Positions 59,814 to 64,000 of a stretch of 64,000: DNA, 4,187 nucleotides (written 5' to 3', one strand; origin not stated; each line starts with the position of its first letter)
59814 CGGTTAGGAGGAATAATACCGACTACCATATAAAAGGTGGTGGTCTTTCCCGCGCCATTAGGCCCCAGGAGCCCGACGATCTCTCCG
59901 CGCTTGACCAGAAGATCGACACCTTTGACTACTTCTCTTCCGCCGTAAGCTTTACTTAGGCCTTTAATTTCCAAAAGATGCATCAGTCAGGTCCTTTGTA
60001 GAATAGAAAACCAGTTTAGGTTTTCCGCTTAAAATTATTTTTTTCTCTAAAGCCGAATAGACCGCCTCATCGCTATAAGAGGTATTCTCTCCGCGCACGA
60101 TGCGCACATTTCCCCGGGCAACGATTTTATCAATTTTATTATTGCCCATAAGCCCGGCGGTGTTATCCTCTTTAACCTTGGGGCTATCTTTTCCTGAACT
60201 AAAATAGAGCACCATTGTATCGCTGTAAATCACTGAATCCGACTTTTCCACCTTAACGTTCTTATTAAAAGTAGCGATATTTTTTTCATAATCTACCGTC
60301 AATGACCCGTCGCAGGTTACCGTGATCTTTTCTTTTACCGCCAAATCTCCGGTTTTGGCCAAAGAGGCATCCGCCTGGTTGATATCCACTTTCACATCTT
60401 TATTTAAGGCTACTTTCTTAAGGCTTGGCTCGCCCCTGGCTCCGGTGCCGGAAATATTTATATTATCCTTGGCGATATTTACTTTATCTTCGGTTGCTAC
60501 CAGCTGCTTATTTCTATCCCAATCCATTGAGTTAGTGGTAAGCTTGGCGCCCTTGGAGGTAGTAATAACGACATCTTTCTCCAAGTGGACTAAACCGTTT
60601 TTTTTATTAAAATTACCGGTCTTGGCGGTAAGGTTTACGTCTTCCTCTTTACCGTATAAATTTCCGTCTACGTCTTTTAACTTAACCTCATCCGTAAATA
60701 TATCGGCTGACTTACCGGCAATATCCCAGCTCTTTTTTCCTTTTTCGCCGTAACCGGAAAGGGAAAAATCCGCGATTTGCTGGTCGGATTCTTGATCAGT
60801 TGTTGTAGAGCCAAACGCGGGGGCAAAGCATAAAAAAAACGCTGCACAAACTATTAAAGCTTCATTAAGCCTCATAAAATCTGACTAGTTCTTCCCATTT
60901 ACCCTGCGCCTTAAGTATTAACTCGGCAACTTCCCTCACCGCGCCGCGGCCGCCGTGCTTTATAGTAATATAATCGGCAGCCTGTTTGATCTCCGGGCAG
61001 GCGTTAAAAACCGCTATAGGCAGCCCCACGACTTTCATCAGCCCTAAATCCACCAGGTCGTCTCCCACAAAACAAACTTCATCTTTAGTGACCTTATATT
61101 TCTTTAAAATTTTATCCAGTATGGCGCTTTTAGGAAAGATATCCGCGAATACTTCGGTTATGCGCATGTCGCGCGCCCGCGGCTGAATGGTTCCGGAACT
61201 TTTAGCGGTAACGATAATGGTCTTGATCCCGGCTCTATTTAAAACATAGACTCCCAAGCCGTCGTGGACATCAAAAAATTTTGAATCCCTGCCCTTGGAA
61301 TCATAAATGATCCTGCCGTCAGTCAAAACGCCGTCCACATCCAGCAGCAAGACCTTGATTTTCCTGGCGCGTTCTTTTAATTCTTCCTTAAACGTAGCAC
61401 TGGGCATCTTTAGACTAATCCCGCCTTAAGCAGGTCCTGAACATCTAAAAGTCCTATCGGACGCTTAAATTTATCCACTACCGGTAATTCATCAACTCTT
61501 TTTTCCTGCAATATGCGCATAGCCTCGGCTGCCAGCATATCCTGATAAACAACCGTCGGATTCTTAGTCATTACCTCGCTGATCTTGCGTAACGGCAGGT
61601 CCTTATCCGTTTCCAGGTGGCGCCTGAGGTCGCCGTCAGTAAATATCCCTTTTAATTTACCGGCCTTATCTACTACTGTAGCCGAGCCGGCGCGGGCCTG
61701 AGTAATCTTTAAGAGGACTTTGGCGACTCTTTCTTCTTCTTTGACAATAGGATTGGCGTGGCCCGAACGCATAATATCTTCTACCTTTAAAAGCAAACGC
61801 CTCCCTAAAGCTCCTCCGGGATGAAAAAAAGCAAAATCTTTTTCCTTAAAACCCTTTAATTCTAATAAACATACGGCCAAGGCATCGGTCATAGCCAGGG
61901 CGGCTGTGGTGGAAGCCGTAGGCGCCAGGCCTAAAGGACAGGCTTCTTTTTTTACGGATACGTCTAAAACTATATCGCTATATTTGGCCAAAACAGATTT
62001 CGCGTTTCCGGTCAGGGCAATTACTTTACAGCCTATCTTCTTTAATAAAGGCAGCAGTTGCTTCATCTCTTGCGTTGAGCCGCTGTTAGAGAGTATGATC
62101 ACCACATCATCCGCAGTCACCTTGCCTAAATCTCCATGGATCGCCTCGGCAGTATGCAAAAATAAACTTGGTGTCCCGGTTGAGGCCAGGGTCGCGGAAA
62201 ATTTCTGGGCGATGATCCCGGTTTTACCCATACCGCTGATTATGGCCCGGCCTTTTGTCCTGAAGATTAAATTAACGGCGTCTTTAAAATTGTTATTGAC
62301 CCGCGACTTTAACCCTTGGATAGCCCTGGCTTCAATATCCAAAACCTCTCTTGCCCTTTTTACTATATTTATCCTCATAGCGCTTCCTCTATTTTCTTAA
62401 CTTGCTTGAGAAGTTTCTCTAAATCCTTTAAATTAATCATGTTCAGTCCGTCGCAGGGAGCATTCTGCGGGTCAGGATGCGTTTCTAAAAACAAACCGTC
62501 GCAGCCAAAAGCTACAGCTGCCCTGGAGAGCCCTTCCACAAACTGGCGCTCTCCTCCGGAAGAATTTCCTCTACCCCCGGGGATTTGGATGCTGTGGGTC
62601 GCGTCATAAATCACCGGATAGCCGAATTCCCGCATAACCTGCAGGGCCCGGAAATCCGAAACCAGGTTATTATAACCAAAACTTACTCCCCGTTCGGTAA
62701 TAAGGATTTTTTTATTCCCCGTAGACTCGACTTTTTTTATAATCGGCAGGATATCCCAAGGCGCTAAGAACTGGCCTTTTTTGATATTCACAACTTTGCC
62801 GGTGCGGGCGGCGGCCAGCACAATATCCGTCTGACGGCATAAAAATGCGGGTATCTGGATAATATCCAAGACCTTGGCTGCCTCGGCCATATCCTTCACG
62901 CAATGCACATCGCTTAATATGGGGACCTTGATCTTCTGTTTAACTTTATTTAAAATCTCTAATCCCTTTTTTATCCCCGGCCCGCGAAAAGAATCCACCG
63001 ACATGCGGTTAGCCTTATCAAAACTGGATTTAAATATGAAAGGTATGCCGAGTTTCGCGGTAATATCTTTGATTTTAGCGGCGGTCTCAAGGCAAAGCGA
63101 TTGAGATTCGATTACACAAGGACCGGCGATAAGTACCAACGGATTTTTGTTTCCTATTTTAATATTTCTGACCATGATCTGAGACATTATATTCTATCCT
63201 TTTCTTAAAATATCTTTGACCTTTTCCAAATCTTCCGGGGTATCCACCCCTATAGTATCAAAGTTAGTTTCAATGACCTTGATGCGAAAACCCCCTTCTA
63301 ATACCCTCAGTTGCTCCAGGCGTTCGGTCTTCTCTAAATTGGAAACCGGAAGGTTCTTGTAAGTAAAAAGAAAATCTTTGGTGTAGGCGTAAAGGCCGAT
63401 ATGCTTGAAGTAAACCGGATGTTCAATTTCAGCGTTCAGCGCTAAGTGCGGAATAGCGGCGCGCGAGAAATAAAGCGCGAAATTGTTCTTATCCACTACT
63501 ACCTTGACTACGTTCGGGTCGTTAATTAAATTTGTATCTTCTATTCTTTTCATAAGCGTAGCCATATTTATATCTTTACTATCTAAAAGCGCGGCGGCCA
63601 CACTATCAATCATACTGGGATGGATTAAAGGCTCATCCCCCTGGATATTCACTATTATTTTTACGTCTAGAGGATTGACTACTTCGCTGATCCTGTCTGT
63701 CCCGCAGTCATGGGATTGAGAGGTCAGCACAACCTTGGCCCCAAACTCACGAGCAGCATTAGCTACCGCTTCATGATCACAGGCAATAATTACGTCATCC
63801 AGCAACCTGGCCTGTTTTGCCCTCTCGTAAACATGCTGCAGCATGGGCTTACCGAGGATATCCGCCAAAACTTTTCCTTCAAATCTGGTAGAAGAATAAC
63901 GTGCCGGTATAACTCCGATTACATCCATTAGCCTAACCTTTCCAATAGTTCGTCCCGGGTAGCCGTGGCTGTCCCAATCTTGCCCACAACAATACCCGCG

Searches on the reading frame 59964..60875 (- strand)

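Call 11: search_protein_families(library=pfam, max_evalue=0.000001, proteins=[window:59964-60875:-])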
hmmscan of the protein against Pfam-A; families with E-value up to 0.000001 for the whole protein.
window:59964-60875:- (303 aa): 2 families
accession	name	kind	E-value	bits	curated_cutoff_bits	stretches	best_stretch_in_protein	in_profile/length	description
PF06835.18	LptC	-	2.3e-19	70.1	21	1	7-163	5-172/175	Lipopolysaccharide-assembly, LptC-related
PF03968.19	LptD_N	-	1.8e-10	41.5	20.4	1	191-289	6-94/113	LptA/(LptD N-terminal domain) LPS transport protein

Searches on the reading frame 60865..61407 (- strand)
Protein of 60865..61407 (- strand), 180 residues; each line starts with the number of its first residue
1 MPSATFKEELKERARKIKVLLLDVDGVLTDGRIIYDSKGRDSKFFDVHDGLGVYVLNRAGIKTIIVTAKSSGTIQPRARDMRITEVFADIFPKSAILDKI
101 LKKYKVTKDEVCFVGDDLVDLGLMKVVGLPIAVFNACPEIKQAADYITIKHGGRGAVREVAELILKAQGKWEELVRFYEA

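Call 72: search_protein_families(library=pfam, max_evalue=0.0001, proteins=[window:60865-61407:-])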
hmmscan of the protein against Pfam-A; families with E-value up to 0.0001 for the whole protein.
window:60865-61407:- (180 aa): 3 families
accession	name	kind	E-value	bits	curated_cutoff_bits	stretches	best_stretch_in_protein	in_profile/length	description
PF08282.18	Hydrolase_3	-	1.4e-11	45.1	20.9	1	85-151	180-246/255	haloacid dehalogenase-like hydrolase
PF00702.32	Hydrolase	-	5e-10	40.5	26.4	1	55-127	109-190/191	haloacid dehalogenase-like hydrolase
PF13419.12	HAD_2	-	4.1e-05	24.2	23.8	0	56-122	91-166/178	Haloacid dehalogenase-like hydrolase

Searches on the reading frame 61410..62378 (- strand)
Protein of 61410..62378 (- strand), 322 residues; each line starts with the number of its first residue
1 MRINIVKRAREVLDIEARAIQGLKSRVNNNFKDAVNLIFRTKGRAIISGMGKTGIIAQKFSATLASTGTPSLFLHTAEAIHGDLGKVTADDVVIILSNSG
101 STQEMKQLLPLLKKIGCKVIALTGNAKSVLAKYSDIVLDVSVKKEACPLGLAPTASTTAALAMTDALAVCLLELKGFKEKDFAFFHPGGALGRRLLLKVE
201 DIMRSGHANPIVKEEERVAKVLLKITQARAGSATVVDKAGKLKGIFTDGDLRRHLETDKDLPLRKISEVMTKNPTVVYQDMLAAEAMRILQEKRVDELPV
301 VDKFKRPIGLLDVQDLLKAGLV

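Call 11: search_protein_families(library=pfam, max_evalue=0.000001, proteins=[window:61410-62378:-])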
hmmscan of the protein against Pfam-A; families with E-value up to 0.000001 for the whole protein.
window:61410-62378:- (322 aa): 2 families
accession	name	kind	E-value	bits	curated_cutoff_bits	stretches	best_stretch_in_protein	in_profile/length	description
PF01380.27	SIS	-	3.4e-27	95.2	25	1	39-169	2-130/131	SIS domain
PF00571.33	CBS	-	5.4e-21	75.1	24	1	266-319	1-54/57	CBS domain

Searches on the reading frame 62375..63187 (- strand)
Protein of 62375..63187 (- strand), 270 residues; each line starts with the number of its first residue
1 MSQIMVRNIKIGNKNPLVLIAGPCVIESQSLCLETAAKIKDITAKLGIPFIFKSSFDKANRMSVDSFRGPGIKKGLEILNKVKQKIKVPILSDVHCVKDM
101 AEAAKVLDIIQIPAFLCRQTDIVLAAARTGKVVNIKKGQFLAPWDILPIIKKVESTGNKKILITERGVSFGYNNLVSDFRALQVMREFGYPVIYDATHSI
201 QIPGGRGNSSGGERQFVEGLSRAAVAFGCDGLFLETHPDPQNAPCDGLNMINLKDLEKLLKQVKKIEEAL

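Call 11: search_protein_families(library=pfam, max_evalue=0.000001, proteins=[window:62375-63187:-])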
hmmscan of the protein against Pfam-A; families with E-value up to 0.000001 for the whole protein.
window:62375-63187:- (270 aa): 1 family
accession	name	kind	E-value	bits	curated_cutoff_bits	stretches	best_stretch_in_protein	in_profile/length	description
PF00793.26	DAHP_synth_1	-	8.4e-74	248.3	25.5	1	8-269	9-267/270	DAHP synthetase I family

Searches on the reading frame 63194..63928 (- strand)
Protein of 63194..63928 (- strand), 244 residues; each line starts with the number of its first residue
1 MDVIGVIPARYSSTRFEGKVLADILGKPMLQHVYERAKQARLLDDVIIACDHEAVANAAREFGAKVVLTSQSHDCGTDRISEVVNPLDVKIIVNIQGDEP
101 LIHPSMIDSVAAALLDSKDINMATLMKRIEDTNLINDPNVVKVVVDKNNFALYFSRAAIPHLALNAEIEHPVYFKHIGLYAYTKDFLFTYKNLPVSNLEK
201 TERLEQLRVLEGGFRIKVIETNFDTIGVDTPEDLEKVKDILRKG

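Call 11: search_protein_families(library=pfam, max_evalue=0.000001, proteins=[window:63194-63928:-])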
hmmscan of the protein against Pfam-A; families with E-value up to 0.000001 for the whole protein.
window:63194-63928:- (244 aa): 2 families
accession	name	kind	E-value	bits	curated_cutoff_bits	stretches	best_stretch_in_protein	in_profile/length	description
PF02348.25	CTP_transf_3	-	5.2e-59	200.1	22.6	1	4-215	1-216/217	Cytidylyltransferase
PF12804.13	NTP_transf_3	-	1.3e-10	42.2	27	1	13-123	9-121/160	MobA-like NTP transferase domain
